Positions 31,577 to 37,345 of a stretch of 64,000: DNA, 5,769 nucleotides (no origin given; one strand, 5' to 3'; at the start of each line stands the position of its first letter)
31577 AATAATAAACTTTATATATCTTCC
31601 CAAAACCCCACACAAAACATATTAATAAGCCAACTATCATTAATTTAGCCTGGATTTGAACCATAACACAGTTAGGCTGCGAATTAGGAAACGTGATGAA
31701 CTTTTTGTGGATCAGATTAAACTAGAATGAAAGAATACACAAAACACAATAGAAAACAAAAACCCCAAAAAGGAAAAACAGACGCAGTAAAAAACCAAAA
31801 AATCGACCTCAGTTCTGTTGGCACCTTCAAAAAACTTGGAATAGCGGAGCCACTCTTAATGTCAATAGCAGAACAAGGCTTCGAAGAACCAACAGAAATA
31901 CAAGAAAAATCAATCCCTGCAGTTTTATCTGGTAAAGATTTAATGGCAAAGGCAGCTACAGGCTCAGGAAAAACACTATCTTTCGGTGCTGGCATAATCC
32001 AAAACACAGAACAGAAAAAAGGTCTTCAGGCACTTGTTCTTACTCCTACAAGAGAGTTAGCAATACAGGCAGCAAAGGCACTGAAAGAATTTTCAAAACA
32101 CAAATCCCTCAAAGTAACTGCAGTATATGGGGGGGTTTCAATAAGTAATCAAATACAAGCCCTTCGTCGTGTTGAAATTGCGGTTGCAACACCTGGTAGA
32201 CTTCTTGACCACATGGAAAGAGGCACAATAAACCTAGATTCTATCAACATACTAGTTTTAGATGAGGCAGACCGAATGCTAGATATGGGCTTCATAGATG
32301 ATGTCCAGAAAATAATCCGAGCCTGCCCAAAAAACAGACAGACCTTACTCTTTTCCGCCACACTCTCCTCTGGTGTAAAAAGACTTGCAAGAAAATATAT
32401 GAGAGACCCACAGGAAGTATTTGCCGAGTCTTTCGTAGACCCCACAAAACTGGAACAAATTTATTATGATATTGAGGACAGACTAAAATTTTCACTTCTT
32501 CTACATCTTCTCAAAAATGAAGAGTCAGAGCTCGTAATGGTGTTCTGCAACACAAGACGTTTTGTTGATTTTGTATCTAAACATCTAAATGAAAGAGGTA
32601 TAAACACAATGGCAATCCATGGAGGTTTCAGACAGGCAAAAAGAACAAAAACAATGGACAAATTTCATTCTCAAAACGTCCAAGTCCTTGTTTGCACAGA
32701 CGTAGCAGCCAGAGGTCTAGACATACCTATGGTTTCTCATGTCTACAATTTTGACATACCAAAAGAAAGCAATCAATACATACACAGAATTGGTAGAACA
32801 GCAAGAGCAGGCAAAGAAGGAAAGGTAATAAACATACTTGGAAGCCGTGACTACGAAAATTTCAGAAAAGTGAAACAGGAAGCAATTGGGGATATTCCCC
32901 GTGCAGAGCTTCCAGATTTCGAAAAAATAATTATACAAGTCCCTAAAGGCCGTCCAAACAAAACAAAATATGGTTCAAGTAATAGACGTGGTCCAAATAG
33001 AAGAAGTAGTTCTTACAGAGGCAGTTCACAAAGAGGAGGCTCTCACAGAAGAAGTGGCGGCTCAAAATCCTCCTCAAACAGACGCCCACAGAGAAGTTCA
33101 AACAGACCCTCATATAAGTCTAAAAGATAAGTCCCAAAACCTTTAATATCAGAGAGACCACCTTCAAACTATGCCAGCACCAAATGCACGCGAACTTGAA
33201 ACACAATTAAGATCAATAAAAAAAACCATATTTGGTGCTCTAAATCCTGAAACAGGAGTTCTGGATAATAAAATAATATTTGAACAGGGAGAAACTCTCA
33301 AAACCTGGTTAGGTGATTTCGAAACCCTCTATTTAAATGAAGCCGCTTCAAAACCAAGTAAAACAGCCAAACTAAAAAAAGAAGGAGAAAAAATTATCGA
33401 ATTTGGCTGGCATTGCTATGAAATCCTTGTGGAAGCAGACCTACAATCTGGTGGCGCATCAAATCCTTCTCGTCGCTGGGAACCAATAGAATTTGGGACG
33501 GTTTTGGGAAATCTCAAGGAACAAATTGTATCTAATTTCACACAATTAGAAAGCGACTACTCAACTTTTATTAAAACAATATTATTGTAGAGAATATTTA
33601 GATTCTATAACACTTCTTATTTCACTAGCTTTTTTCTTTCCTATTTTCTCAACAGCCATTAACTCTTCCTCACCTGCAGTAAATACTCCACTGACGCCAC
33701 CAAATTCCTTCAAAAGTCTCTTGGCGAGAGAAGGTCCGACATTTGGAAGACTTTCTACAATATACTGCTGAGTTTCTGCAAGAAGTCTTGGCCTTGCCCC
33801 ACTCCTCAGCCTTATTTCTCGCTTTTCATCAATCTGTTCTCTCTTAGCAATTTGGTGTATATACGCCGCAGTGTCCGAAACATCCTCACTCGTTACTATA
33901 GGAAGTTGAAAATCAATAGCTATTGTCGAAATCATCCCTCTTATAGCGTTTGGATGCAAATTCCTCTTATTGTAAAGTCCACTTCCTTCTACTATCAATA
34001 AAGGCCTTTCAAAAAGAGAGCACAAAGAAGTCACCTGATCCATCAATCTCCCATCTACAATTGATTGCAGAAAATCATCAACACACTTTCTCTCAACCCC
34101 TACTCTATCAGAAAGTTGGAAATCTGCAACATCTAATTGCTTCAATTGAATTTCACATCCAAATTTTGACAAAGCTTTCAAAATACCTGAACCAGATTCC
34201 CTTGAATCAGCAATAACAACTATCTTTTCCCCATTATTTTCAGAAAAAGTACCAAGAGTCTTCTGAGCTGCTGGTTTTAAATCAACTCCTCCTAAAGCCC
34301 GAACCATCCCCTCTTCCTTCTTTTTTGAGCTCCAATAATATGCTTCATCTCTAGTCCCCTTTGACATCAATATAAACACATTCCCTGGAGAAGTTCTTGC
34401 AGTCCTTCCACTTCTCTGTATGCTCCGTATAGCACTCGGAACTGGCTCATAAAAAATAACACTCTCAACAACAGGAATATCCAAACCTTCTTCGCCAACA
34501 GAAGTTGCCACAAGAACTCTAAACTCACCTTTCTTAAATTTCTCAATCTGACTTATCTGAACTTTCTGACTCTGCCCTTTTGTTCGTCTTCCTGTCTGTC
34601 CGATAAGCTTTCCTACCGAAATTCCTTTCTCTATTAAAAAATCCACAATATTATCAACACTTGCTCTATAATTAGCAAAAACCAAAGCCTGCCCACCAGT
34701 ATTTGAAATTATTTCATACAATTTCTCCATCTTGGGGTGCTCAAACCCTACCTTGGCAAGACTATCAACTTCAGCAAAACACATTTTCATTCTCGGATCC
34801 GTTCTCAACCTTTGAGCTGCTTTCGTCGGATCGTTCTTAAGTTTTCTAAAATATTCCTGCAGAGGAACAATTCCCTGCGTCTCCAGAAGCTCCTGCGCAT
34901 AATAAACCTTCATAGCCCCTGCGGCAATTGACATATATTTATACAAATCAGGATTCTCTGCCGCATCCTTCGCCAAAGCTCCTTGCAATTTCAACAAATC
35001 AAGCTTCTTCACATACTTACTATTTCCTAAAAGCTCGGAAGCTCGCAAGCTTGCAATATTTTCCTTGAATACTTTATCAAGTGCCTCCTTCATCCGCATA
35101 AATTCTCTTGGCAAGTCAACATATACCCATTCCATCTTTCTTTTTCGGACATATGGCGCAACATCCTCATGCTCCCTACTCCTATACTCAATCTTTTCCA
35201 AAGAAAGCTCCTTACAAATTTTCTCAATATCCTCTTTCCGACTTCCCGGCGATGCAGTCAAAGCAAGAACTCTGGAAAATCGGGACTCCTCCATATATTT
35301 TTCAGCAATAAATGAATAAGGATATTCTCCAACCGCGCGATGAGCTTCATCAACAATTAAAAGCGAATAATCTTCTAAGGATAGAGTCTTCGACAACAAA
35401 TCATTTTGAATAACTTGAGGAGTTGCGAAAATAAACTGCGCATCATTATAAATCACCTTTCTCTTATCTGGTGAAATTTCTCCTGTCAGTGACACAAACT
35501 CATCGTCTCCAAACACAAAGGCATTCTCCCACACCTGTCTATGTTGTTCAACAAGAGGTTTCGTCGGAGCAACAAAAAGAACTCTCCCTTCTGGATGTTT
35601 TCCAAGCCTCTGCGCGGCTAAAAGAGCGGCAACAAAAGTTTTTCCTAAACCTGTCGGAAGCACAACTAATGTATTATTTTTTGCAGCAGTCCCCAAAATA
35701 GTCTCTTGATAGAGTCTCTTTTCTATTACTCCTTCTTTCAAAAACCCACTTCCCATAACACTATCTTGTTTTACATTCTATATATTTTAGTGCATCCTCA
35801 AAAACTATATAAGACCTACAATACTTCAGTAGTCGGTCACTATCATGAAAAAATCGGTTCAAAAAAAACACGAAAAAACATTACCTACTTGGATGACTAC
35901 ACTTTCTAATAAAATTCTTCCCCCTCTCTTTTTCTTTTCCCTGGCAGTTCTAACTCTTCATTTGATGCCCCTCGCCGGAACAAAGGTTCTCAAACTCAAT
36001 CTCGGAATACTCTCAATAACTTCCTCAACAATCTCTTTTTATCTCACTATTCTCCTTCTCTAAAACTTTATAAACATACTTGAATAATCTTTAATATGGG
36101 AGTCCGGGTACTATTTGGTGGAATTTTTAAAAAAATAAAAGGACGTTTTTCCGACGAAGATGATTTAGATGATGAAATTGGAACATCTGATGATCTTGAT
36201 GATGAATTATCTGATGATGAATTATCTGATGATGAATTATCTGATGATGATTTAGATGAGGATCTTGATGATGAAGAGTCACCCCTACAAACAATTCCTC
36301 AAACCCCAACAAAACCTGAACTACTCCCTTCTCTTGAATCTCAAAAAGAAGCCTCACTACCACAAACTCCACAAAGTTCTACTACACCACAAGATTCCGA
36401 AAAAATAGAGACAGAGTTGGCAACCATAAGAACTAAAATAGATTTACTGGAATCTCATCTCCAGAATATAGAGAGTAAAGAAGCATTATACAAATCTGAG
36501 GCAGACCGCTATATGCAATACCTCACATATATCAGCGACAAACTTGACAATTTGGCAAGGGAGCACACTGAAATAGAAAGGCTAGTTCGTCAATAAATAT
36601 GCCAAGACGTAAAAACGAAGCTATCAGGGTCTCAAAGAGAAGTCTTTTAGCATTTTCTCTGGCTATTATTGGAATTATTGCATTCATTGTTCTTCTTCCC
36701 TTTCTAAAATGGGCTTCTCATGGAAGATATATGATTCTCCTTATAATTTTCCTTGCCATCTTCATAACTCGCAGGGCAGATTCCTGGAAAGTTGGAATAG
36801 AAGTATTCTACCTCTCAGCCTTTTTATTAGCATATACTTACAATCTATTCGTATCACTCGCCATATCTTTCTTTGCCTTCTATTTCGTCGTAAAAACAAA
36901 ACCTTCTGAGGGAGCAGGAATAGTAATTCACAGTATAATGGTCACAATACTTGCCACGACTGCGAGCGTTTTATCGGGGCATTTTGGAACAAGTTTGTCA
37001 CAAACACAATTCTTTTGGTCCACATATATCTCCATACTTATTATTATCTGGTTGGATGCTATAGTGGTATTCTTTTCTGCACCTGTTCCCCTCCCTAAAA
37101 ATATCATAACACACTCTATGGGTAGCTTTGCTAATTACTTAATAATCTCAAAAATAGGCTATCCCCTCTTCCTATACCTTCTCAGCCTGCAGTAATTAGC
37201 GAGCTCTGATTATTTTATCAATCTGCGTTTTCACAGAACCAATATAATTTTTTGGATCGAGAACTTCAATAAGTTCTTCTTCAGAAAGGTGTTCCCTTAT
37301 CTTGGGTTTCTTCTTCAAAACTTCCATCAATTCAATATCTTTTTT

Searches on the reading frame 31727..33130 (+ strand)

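Call 5: search_protein_families(library=pfam, proteins=[window:31727-33130:+])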
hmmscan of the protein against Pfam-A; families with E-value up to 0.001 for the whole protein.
window:31727-33130:+ (467 aa): 4 families
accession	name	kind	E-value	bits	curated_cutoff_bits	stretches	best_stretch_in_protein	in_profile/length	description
PF00270.35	DEAD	-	8.5e-52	175.7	26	1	56-219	1-166/167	DEAD/DEAH box helicase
PF00271.37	Helicase_C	-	4.6e-35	120.6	23.5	1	254-362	2-110/110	Helicase conserved C-terminal domain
PF04851.21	ResIII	-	3.9e-13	50.1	22.5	1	63-213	12-162/164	Type III restriction enzyme, res subunit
PF14617.12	CMS1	-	1.3e-05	25.1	35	1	90-181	115-208/250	U3-containing 90S pre-ribosomal complex subunit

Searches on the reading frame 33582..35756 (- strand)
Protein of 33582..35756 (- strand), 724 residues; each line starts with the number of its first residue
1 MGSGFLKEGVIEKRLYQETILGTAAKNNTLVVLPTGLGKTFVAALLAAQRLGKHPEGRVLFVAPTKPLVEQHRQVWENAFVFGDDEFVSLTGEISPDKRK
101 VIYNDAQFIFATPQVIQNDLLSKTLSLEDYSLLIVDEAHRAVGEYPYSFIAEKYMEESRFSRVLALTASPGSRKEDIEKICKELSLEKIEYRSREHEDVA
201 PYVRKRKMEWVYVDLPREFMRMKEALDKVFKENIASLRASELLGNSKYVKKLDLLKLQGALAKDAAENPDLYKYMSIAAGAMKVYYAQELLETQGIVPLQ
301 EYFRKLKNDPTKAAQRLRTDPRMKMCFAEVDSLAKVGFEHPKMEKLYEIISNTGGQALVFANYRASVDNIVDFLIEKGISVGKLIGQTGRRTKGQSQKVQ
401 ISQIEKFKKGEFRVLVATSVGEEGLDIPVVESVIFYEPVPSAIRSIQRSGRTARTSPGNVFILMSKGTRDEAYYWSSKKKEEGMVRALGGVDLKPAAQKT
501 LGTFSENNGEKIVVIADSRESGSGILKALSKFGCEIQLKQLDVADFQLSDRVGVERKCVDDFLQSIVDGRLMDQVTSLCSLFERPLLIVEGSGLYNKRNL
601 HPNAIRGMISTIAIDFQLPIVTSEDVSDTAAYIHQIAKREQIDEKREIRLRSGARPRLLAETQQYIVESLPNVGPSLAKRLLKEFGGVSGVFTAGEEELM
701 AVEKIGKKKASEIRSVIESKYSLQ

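Call 5: search_protein_families(library=pfam, proteins=[window:33582-35756:-])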
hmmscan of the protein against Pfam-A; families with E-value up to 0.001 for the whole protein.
window:33582-35756:- (724 aa): 8 families
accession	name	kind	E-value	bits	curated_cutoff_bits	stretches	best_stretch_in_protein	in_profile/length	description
PF02732.21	ERCC4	-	4.6e-28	98.3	24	1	517-635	2-139/140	ERCC4 domain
PF00270.35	DEAD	-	3.5e-25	89.1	26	1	17-173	4-163/167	DEAD/DEAH box helicase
PF00271.37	Helicase_C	-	1.3e-24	87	23.5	1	342-455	2-109/110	Helicase conserved C-terminal domain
PF04851.21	ResIII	-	1.3e-22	80.9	22.5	1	24-170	21-162/164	Type III restriction enzyme, res subunit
PF21210.2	RNA_helicase_helical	-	7.9e-13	48.9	27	1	229-325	3-105/108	Putative ATP-dependent RNA helicase, helical bundle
PF12826.13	HHH_2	-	7.1e-07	29.7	27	1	670-716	8-54/64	Helix-hairpin-helix motif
PF14520.12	HHH_5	-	3.2e-06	27.9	27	1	668-714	5-52/57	Helix-hairpin-helix domain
PF00633.29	HHH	-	0.0001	22.4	24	0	689-715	3-29/30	Helix-hairpin-helix motif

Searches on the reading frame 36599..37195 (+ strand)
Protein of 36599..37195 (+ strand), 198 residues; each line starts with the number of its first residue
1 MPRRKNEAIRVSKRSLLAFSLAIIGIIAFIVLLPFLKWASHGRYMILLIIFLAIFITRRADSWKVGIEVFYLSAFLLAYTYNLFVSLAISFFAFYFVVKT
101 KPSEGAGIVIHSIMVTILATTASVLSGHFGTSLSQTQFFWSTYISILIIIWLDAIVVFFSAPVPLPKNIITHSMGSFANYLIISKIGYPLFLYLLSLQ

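Call 5: search_protein_families(library=pfam, proteins=[window:36599-37195:+])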
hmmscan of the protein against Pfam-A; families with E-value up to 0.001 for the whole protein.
window:36599-37195:+ (198 aa): 1 family
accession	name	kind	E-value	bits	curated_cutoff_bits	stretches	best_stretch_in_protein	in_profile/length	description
PF03025.19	Papilloma_E5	-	0.00026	21.6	25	1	16-78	2-64/72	Papillomavirus E5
